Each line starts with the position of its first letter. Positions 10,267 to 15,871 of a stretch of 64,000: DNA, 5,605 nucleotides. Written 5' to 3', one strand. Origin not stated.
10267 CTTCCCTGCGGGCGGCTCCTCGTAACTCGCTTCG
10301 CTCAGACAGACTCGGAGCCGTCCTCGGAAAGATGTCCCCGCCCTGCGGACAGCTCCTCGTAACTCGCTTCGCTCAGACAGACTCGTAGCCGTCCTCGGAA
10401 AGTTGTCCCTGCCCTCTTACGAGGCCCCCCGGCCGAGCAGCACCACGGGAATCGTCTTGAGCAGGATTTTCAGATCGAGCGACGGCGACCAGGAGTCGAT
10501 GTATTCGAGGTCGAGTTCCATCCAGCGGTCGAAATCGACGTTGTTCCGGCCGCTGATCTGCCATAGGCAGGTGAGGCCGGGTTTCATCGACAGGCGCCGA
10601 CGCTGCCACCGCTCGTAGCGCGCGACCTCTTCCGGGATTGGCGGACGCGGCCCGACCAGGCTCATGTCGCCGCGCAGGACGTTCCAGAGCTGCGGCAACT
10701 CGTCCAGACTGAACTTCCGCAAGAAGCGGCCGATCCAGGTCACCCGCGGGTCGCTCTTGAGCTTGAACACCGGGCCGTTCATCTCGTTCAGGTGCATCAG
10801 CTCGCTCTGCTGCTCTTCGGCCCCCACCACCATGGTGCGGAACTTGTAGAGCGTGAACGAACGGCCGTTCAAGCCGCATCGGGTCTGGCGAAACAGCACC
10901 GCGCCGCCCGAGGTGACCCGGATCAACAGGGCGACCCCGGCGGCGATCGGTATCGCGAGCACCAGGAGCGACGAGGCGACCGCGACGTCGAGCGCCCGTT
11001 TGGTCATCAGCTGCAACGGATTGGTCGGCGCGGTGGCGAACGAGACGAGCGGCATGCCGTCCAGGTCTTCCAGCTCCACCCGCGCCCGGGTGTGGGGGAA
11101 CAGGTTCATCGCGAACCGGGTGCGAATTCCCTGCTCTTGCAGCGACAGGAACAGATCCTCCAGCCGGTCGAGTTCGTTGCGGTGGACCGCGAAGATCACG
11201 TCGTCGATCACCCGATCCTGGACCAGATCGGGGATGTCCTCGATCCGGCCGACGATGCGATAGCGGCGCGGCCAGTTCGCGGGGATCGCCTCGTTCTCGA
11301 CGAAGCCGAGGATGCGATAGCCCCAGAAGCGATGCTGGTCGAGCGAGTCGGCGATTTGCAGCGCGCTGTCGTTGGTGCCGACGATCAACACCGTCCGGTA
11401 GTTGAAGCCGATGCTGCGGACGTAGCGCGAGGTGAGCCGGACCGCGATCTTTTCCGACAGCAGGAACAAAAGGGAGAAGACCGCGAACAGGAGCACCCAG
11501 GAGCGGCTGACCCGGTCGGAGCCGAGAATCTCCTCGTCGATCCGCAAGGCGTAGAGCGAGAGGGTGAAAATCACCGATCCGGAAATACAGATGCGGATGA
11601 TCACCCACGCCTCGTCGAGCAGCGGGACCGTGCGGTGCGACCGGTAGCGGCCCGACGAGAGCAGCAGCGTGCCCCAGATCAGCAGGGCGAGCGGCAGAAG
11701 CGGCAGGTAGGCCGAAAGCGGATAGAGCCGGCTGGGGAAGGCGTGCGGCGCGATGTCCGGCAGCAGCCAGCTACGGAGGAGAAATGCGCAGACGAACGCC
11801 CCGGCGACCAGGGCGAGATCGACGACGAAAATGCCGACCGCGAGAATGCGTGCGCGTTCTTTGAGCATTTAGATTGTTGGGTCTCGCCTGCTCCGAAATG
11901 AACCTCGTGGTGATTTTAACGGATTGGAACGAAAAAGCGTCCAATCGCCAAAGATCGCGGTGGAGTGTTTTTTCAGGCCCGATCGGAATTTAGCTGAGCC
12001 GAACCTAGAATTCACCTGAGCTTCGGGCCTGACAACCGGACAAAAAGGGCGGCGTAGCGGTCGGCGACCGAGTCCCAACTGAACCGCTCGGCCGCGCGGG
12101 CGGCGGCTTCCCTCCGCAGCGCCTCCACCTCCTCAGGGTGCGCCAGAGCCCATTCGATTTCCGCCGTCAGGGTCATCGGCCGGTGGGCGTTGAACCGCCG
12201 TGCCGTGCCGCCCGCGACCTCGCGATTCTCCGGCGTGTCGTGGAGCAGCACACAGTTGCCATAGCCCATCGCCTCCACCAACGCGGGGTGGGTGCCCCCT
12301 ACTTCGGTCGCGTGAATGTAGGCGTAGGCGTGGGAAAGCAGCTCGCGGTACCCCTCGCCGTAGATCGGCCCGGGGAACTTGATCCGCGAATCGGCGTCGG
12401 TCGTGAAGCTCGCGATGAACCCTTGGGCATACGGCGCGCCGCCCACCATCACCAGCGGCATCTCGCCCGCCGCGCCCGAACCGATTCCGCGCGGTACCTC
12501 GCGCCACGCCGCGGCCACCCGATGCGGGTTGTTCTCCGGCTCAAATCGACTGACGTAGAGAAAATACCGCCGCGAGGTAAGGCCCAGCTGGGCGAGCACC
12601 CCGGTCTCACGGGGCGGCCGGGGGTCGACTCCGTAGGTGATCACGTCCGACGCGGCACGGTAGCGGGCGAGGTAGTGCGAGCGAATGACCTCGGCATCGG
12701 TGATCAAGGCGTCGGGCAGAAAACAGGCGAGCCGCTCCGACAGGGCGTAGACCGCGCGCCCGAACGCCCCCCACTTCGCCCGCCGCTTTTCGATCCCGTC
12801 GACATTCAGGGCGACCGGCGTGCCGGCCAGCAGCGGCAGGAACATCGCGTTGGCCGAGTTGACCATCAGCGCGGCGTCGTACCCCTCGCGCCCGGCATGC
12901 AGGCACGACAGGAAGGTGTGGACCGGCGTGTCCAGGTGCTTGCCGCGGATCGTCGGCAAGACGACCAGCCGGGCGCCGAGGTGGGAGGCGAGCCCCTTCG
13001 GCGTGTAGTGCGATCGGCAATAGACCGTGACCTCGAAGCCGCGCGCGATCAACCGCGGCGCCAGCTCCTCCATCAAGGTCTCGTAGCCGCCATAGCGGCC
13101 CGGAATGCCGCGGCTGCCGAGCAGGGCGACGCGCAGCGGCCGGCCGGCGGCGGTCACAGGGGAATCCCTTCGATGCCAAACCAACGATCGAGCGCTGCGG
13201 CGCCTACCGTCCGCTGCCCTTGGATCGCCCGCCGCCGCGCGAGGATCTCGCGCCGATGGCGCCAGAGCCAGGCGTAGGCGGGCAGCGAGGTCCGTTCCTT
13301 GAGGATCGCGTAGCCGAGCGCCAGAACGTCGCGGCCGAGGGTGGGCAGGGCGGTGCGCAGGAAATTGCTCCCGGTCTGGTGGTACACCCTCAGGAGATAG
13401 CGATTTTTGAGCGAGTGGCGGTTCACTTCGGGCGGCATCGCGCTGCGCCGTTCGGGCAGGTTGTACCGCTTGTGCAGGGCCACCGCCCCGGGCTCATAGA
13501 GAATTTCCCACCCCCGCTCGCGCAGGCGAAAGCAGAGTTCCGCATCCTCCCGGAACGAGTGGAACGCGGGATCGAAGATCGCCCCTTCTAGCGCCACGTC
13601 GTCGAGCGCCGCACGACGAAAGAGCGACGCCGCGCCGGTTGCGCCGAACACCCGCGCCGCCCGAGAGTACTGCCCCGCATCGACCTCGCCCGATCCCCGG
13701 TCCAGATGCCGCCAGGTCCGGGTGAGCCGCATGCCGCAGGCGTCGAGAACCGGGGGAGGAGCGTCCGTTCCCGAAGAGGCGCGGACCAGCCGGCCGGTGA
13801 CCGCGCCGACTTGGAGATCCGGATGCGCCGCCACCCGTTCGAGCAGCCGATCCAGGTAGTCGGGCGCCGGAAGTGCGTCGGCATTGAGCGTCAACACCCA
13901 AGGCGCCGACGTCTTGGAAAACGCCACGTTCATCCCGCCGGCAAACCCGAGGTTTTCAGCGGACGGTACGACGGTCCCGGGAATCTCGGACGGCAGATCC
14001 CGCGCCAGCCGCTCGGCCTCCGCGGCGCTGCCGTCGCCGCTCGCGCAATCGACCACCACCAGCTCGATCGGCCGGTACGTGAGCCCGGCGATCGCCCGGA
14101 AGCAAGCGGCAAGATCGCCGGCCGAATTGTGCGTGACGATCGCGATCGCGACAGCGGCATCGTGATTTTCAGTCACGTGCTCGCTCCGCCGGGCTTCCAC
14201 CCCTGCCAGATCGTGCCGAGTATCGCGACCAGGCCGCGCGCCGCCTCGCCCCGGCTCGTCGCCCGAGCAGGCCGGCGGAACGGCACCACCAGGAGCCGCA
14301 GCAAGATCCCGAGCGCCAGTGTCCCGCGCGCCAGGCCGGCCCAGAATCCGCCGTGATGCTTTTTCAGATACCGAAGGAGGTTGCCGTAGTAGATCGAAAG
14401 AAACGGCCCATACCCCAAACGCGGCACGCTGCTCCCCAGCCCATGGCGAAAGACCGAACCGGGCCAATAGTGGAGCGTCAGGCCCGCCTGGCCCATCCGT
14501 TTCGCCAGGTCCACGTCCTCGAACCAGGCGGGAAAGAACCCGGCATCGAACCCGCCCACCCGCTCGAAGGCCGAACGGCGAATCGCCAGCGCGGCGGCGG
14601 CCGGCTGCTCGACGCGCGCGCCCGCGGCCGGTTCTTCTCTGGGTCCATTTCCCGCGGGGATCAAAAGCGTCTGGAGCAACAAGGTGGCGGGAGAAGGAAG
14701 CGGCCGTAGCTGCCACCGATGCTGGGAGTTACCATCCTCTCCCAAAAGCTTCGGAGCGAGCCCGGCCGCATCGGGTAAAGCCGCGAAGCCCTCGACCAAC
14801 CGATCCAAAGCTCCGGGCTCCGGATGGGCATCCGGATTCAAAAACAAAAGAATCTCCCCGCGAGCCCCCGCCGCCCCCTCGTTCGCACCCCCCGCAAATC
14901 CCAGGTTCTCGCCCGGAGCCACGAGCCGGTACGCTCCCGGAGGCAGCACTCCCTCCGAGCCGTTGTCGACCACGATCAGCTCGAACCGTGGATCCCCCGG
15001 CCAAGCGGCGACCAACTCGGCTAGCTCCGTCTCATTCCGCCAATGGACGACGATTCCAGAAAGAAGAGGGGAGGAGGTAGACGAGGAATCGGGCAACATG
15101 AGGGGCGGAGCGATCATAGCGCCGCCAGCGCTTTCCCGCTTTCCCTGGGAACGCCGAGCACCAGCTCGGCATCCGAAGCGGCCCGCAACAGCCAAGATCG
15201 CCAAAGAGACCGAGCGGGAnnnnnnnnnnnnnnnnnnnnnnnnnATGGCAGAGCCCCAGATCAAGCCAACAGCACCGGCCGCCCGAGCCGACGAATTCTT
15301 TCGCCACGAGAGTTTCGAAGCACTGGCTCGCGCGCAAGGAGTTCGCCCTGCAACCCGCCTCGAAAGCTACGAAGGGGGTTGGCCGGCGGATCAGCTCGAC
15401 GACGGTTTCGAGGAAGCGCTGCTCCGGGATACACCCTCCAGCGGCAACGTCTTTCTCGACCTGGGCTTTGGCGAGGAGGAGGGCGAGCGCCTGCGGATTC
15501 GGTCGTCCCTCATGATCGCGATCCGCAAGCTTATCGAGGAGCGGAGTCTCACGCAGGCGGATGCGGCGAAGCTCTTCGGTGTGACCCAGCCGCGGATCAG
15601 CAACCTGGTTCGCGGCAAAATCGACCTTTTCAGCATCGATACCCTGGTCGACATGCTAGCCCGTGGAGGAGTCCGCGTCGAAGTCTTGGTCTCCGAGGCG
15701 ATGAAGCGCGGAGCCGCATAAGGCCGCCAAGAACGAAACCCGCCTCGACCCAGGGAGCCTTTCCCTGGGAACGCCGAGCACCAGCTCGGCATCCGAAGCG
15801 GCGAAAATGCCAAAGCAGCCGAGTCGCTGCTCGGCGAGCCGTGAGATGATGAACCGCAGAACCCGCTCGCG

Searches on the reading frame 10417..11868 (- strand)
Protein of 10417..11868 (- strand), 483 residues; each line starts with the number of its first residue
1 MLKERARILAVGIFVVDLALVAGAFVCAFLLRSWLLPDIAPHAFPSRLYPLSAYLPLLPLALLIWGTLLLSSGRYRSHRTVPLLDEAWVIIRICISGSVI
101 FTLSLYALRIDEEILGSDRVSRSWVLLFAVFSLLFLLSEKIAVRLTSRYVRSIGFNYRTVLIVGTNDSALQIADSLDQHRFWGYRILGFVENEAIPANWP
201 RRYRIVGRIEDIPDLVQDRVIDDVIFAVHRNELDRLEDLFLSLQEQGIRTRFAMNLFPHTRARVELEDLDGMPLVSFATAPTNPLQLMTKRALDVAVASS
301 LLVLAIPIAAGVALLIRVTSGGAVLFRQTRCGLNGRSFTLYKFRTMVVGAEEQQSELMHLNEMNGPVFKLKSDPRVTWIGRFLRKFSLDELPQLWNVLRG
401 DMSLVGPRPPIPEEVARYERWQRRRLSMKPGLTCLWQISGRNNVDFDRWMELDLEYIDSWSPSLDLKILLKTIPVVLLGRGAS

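Call 9: search_protein_families(library=pfam, proteins=[window:10417-11868:-], max_evalue=0.01)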
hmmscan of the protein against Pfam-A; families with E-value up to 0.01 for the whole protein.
window:10417-11868:- (483 aa): 2 families
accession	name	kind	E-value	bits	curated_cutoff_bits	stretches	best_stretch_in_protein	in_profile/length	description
PF02397.22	Bac_transf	-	7.5e-68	228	27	1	290-477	1-178/179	Bacterial sugar transferase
PF13727.12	CoA_binding_3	-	4.7e-15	56.5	25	1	72-252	3-173/175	CoA-binding domain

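Call 80: find_homologous_proteins(query=window:10417-11868:-, max_evalue=1e-40)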
Query window:10417-11868:- (483 aa): 7936 proteins with E <= 1e-40 among 8000 candidates; the best 120 are listed.
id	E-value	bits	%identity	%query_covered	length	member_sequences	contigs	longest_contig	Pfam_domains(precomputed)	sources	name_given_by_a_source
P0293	0.0e+0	1031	95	100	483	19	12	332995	PF13727.13,PF02397.23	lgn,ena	-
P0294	3.2e-270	915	86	94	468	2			PF13727.13,PF02397.23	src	-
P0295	1.4e-251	853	78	100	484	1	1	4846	PF13727.13,PF02397.23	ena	-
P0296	3.4e-249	845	77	100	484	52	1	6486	PF13727.13,PF02397.23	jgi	jgi:exopolysaccharide biosynthesis polyprenyl glycosylphosphotransferase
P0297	3.8e-249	845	75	100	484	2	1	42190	PF13727.13,PF02397.23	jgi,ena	-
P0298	4.7e-249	845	77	100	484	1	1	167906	PF13727.13,PF02397.23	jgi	jgi:exopolysaccharide biosynthesis polyprenyl glycosylphosphotransferase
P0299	2.1e-248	843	77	100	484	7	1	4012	PF13727.13,PF02397.23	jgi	jgi:exopolysaccharide biosynthesis polyprenyl glycosylphosphotransferase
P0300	5.4e-248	841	75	100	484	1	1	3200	PF13727.13,PF02397.23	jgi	jgi:exopolysaccharide biosynthesis polyprenyl glycosylphosphotransferase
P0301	6.2e-248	841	77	100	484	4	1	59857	PF13727.13,PF02397.23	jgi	jgi:exopolysaccharide biosynthesis polyprenyl glycosylphosphotransferase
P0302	1.1e-247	840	77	100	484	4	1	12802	PF13727.13,PF02397.23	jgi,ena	jgi:exopolysaccharide biosynthesis polyprenyl glycosylphosphotransferase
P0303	2.6e-247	839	77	100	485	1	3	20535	PF13727.13,PF02397.23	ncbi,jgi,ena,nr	ncbi:MAG TPA: sugar transferase [Thermoanaerobaculia bacterium]|nr:sugar transferase [Thermoanaeroba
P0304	2.9e-247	839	76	100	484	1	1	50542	PF13727.13,PF02397.23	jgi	jgi:exopolysaccharide biosynthesis polyprenyl glycosylphosphotransferase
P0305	5.0e-247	838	76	100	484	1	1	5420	PF13727.13,PF02397.23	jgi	jgi:exopolysaccharide biosynthesis polyprenyl glycosylphosphotransferase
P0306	1.1e-246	837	76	100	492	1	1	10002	PF13727.13,PF02397.23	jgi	jgi:exopolysaccharide biosynthesis polyprenyl glycosylphosphotransferase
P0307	2.2e-246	836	77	100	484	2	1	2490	PF13727.13,PF02397.23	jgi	jgi:exopolysaccharide biosynthesis polyprenyl glycosylphosphotransferase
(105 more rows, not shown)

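Call 81: find_encoding_contigs(protein=P0293, flank=10000, max_places=6)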
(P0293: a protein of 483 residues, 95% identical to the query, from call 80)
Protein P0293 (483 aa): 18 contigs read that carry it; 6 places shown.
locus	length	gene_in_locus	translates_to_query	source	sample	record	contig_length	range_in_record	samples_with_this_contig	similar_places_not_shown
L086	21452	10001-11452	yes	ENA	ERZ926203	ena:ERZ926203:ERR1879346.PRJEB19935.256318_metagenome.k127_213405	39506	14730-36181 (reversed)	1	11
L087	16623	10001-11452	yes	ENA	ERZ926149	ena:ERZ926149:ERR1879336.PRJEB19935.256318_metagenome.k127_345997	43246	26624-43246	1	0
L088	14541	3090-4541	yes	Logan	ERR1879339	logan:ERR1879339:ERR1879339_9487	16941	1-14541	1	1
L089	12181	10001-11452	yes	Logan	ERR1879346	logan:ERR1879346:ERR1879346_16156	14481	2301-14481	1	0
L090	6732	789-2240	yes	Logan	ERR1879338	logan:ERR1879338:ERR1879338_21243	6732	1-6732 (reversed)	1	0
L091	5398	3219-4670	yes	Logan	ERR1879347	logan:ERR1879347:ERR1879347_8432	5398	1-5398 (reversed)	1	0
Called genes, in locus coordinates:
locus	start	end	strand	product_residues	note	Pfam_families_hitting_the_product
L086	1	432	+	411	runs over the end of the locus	PF04015:DUF362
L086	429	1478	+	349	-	PF03706:LPG_synthase_TM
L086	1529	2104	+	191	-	-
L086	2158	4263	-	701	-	-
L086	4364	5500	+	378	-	-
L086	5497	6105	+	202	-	PF14891:Peptidase_M91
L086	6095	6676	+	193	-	-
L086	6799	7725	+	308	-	PF00535:Glycos_transf_2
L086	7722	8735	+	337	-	PF00535:Glycos_transf_2, PF13641:Glyco_tranf_2_3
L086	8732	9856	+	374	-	PF09314:DUF1972 (faint), PF13439:Glyco_transf_4, PF13579:Glyco_trans_4_4, PF00534:Glycos_transf_1, PF13692:Glyco_trans_1_4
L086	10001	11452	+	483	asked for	PF13727:CoA_binding_3, PF02397:Bac_transf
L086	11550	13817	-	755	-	PF19312:NtrY_N (weak), PF00672:HAMP, PF00989:PAS, PF08448:PAS_4, PF13188:PAS_8 (weak), PF13426:PAS_9 (weak), PF00512:HisKA, PF02518:HATPase_c, +1 more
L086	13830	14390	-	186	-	PF14334:DUF4390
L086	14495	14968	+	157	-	PF01668:SmpB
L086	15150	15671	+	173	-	-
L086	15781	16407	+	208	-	-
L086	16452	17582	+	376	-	PF01594:AI-2E_transport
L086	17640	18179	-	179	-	-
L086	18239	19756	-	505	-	PF26314:MptA_B_family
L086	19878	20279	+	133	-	-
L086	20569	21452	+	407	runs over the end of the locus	-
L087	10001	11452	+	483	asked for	PF13727:CoA_binding_3, PF02397:Bac_transf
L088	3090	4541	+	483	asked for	PF13727:CoA_binding_3, PF02397:Bac_transf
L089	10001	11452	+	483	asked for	PF13727:CoA_binding_3, PF02397:Bac_transf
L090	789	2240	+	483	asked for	PF13727:CoA_binding_3, PF02397:Bac_transf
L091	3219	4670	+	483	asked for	PF13727:CoA_binding_3, PF02397:Bac_transf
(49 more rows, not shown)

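Call 84: search_protein_families(library=padloc, proteins=[L086:4364-5500:+, L086:5497-6105:+, L086:6095-6676:+, L086:2158-4263:-], max_evalue=0.01)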
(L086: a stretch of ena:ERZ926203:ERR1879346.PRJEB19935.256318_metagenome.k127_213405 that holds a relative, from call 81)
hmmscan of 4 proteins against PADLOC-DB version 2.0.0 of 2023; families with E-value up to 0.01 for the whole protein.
L086:4364-5500:+ (378 aa): 0 families

L086:5497-6105:+ (202 aa): 0 families

L086:6095-6676:+ (193 aa): 0 families

L086:2158-4263:- (701 aa): 0 families

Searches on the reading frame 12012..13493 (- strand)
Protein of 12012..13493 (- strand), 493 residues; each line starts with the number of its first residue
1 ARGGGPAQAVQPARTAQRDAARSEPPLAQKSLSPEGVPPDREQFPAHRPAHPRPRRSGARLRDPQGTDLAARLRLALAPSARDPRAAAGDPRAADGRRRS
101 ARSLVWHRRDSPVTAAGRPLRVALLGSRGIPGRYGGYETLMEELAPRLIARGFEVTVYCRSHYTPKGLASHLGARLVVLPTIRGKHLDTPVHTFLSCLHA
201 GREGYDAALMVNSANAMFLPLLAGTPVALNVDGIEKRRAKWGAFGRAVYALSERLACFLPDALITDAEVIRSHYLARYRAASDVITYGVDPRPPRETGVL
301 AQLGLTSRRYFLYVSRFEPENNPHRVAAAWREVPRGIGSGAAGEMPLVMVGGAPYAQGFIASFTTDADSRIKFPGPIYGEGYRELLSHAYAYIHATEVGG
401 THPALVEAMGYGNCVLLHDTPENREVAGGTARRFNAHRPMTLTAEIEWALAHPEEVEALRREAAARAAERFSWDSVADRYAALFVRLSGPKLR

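Call 9: search_protein_families(library=pfam, proteins=[window:12012-13493:-], max_evalue=0.01)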
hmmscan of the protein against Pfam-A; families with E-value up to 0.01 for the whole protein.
window:12012-13493:- (493 aa): 6 families
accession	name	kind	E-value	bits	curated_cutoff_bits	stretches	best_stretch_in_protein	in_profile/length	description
PF09314.17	DUF1972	-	5.5e-12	46.1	25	2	122-163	4-45/186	Domain of unknown function (DUF1972)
PF00534.26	Glycos_transf_1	-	5.4e-09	36.2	26.4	1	307-464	14-170/172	Glycosyl transferases group 1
PF13579.12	Glyco_trans_4_4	-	6.7e-09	36.7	29.7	1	135-283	1-151/158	Glycosyl transferase 4-like domain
PF13439.12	Glyco_transf_4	-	1.9e-07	31.7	28.5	1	134-291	1-168/170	Glycosyltransferase Family 4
PF13692.12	Glyco_trans_1_4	-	5.3e-07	30.4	27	1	309-450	2-140/142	Glycosyl transferases group 1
PF13524.12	Glyco_trans_1_2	-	5.4e-05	23.6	25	1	358-480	27-142/144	Glycosyl transferase-like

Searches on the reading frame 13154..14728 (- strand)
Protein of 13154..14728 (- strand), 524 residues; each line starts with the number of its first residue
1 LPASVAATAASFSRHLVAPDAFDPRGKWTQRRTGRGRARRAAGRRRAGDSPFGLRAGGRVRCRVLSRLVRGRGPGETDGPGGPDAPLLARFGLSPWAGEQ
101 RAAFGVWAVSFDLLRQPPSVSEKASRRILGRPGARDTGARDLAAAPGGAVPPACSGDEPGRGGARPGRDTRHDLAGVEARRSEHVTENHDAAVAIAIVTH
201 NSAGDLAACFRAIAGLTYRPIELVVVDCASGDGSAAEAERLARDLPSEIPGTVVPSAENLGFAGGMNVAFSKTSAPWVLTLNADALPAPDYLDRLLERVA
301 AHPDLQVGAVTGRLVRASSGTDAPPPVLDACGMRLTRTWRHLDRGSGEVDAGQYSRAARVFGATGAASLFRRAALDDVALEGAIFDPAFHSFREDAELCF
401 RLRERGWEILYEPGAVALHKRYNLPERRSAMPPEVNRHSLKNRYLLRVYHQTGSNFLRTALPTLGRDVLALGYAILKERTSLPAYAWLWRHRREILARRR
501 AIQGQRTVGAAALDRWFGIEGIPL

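Call 9: search_protein_families(library=pfam, proteins=[window:13154-14728:-], max_evalue=0.01)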
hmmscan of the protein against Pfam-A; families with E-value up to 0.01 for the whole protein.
window:13154-14728:- (524 aa): 3 families
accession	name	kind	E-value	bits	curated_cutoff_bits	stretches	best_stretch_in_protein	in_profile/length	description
PF00535.33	Glycos_transf_2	-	1.1e-19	71.4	23.3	1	195-376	2-165/168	Glycosyl transferase family 2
PF13641.12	Glyco_tranf_2_3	-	1.3e-18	68.3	27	1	193-424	3-209/230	Glycosyltransferase like family 2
PF13632.12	Glyco_trans_2_3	-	1.6e-07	31.8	27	1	277-415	1-119/198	Glycosyl transferase family group 2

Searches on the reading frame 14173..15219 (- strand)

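Call 9: search_protein_families(library=pfam, proteins=[window:14173-15219:-], max_evalue=0.01)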
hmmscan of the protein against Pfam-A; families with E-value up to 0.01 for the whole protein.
window:14173-15219:- (348 aa): 4 families
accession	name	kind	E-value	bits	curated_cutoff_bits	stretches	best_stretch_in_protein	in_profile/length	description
PF00535.33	Glycos_transf_2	-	7.3e-09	36.2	23.3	1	73-170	23-130/168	Glycosyl transferase family 2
PF10111.15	Glyco_tranf_2_2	-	4.8e-05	23.4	27.3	1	207-253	164-210/276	Glycosyltransferase like family 2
PF13632.12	Glyco_trans_2_3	-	0.00012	22.4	27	1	211-313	77-176/198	Glycosyl transferase family group 2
PF02709.20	Glyco_transf_7C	-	0.00027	21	23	1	210-254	23-67/78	N-terminal domain of galactosyltransferase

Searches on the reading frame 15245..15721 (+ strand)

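Call 55: search_protein_families(library=pfam, proteins=[window:15250-15721:+], max_evalue=0.01)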
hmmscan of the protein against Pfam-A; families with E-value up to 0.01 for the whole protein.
window:15250-15721:+ (157 aa): 0 families

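Call 75: search_protein_families(library=padloc, proteins=[window:15245-15721:+], max_evalue=0.001)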
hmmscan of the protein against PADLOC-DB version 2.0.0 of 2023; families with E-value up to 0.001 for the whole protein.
window:15245-15721:+ (158 aa): 0 families

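Call 76: search_protein_families(library=ncbifam, proteins=[window:15245-15721:+], max_evalue=0.001)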
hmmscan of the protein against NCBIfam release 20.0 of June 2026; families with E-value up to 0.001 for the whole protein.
window:15245-15721:+ (158 aa): 1 family
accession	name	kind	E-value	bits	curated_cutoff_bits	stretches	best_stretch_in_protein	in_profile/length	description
TIGR03070.1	couple_hipB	subfamily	0.00025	20.9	71.65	1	91-128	5-42/58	type II toxin-antitoxin system Y4mF family antitoxin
